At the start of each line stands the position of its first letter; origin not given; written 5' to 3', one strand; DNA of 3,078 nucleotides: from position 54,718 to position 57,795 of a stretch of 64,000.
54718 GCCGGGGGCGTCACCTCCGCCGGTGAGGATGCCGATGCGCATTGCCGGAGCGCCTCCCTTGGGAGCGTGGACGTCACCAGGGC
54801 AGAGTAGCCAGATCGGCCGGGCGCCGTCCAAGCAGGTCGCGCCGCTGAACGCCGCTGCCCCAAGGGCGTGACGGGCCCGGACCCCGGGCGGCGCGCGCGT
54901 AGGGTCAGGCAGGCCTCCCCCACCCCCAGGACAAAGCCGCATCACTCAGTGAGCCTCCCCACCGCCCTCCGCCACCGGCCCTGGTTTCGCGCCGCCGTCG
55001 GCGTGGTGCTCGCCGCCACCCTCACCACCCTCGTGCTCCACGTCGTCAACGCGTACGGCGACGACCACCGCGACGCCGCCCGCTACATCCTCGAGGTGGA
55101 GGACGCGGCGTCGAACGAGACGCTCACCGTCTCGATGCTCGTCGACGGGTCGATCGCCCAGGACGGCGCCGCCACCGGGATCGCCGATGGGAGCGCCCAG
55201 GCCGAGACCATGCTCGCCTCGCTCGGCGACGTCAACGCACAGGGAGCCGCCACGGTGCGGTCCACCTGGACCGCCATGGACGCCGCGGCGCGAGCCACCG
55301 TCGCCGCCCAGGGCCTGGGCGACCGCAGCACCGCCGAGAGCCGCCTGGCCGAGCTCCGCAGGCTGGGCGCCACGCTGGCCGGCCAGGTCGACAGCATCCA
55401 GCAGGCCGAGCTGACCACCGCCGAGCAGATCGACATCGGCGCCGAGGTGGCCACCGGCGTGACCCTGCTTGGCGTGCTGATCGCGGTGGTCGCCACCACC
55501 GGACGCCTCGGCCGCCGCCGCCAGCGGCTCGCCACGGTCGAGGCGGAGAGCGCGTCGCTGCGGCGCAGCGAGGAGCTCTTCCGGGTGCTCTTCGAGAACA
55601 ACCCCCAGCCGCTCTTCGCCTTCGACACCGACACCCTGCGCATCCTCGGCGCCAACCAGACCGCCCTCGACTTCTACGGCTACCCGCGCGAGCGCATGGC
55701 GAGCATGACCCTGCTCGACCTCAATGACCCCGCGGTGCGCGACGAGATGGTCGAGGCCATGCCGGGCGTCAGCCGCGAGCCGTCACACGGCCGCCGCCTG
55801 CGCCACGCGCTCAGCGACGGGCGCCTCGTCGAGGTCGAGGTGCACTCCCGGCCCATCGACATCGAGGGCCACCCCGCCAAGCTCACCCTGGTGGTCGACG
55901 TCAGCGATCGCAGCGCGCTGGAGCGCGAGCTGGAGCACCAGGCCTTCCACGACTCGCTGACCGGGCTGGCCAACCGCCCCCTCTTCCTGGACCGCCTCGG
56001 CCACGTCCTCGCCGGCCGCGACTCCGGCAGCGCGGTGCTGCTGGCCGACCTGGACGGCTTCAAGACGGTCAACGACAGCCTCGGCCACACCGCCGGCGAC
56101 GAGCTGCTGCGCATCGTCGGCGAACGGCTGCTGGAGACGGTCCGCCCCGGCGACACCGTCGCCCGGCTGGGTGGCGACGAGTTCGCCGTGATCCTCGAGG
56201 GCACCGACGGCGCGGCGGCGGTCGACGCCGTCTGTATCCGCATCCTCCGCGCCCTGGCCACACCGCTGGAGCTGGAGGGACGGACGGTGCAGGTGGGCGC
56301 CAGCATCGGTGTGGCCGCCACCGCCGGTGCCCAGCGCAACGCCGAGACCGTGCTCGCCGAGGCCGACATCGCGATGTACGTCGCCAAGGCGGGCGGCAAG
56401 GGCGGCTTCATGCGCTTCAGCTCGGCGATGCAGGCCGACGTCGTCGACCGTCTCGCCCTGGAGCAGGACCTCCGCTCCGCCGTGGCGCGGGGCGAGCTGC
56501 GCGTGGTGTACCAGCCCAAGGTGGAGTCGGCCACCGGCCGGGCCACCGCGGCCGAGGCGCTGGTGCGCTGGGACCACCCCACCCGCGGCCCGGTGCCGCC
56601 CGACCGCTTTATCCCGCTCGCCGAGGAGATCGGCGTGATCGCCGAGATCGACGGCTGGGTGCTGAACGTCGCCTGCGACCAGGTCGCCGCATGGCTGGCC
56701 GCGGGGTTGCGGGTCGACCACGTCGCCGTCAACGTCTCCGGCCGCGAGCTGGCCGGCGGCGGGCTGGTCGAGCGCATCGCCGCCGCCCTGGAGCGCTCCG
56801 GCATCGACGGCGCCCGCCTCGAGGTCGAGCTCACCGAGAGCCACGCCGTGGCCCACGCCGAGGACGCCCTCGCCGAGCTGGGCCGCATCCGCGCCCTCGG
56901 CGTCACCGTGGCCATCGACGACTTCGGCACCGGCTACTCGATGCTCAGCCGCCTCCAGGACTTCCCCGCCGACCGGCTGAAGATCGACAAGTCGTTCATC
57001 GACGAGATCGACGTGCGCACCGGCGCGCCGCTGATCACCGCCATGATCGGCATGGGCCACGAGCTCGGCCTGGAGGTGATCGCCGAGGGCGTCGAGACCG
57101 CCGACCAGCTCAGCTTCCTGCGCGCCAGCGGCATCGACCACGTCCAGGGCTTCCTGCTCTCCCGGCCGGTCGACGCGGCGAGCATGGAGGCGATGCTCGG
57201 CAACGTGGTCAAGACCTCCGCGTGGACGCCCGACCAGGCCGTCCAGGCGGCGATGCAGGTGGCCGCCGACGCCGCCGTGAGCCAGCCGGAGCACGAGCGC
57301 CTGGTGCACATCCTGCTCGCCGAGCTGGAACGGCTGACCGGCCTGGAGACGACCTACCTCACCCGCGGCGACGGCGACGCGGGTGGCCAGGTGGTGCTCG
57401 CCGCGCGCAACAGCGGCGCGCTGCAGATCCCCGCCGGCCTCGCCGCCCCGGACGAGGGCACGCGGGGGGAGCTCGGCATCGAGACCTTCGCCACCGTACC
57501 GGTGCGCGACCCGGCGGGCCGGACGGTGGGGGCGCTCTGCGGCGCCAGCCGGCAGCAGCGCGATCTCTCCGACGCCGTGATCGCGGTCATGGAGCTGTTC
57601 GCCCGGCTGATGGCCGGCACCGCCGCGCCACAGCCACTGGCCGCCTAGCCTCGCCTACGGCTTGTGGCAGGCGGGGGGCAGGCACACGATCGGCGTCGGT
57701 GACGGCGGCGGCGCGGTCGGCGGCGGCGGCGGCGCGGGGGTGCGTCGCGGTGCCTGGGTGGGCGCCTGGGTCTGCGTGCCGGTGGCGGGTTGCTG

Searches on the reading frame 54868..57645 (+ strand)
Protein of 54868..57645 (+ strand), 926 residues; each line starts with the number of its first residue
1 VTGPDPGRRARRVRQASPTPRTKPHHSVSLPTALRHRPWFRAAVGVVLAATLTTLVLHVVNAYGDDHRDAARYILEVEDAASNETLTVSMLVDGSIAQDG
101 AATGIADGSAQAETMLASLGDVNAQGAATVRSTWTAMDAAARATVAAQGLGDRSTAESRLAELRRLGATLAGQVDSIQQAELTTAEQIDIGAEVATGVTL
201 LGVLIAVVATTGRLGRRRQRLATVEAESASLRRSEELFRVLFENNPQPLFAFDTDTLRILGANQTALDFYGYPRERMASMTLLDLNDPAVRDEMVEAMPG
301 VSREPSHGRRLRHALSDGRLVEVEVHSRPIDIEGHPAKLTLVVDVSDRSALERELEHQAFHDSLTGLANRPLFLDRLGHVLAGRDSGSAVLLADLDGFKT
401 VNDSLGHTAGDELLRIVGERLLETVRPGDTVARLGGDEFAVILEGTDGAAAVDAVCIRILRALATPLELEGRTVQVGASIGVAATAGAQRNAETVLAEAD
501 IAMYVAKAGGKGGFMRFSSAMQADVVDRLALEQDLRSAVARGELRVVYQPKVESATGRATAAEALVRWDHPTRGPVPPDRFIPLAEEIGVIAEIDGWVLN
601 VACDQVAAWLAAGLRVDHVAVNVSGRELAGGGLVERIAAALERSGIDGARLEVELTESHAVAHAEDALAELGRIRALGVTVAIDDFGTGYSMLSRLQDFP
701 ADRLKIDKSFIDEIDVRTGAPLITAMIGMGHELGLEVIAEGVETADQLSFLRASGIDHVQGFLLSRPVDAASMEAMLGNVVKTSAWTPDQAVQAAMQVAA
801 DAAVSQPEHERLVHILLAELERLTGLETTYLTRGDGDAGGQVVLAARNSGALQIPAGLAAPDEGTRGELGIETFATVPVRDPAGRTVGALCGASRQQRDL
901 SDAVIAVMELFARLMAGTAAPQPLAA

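Call 5: search_protein_families(library=pfam, proteins=[window:54868-57645:+], max_evalue=1)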
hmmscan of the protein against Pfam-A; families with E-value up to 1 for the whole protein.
window:54868-57645:+ (926 aa): 8 families
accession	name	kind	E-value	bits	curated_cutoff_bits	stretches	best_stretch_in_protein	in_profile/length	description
PF00563.25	EAL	-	5.8e-71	239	31.3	1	533-767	2-236/236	EAL domain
PF00990.26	GGDEF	-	5.3e-42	143.8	23.8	1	359-511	1-159/161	Diguanylate cyclase, GGDEF domain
PF13188.13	PAS_8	-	7.7e-09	35.6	21.8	1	236-289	1-53/65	PAS domain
PF08448.16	PAS_4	-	1.6e-08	35.2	23.1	1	242-349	1-109/110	PAS fold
PF00989.32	PAS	-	5.7e-08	33.2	22.6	1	237-330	2-96/113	PAS fold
PF13185.12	GAF_2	-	0.00021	21.9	28.6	1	866-916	83-132/136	GAF domain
PF13426.13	PAS_9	-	0.001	19.8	27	1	252-347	6-103/103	PAS domain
PF03472.21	Autoind_bind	-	0.024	14.6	23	1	869-916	97-142/149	Autoinducer binding domain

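Call 6: search_protein_families(library=ncbifam, proteins=[window:54868-57645:+], max_evalue=1)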
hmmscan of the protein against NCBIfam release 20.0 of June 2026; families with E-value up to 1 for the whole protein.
window:54868-57645:+ (926 aa): 29 families (the best 25 are shown)
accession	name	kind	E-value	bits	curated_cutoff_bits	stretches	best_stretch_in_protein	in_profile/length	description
NF045675.1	PhdiestaseDibA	equivalog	6.6e-130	434.3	980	1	343-774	187-622/623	phosphodiesterase DibA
NF007474.0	PRK10060.1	equivalog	1.2e-107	360.7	782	1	346-780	224-657/663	cyclic di-GMP phosphodiesterase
NF053781.1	cdiGMPphdstlr2612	equivalog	3.2e-106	356.3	1600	1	229-777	708-1265/1268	Tlr1612 family c-di-GMP phosphodiesterase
NF008467.0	PRK11359.1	equivalog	8.8e-106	354.7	857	1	327-779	349-794/800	oxygen-sensing cyclic-di-GMP phosphodiesterase DosP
NF052458.1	PhdiestGepA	equivalog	5.3e-85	286.2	1200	1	353-769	419-833/840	phosphodiesterase GepA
NF007298.0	PRK09776.1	equivalog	3.1e-72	243.9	1135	1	342-769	667-1098/1111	diguanylate cyclase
NF008807.1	PRK11829.1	equivalog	2.9e-69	233.9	733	1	363-776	246-661/670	biofilm formation regulator HmsP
NF007839.0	PRK10551.1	equivalog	8.2e-47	159.9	461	1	531-777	264-510/518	cyclic di-GMP phosphodiesterase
NF007423.1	PRK09966.1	equivalog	1e-46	159.6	325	1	353-507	233-390/390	diguanylate cyclase DgcN/YfiN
NF052596.1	RR_EAL_PvrR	equivalog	3.8e-46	157.5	580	1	531-779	143-391/398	response regulator cyclic di-GMP phosphodiesterase PvrR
NF045673.1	c-di-GMPRcptLapD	equivalog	1.2e-40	139.4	1020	1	352-768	229-645/647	cyclic di-GMP receptor LapD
TIGR00254.1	GGDEF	domain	2.2e-37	128.3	37.4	1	355-513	1-163/168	diguanylate cyclase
NF051473.1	DigCycDgcsShew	equivalog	6.8e-34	117.6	400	1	354-514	130-288/291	diguanylate cyclase DgcS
NF038266.1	diguan_SiaD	equivalog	1.1e-30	106.9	290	1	350-511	85-249/252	biofilm regulation diguanylate cyclase SiaD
NF007135.0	PRK09581.1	equivalog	7.7e-30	104.1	474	1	349-511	283-449/457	PleD family two-component system response regulator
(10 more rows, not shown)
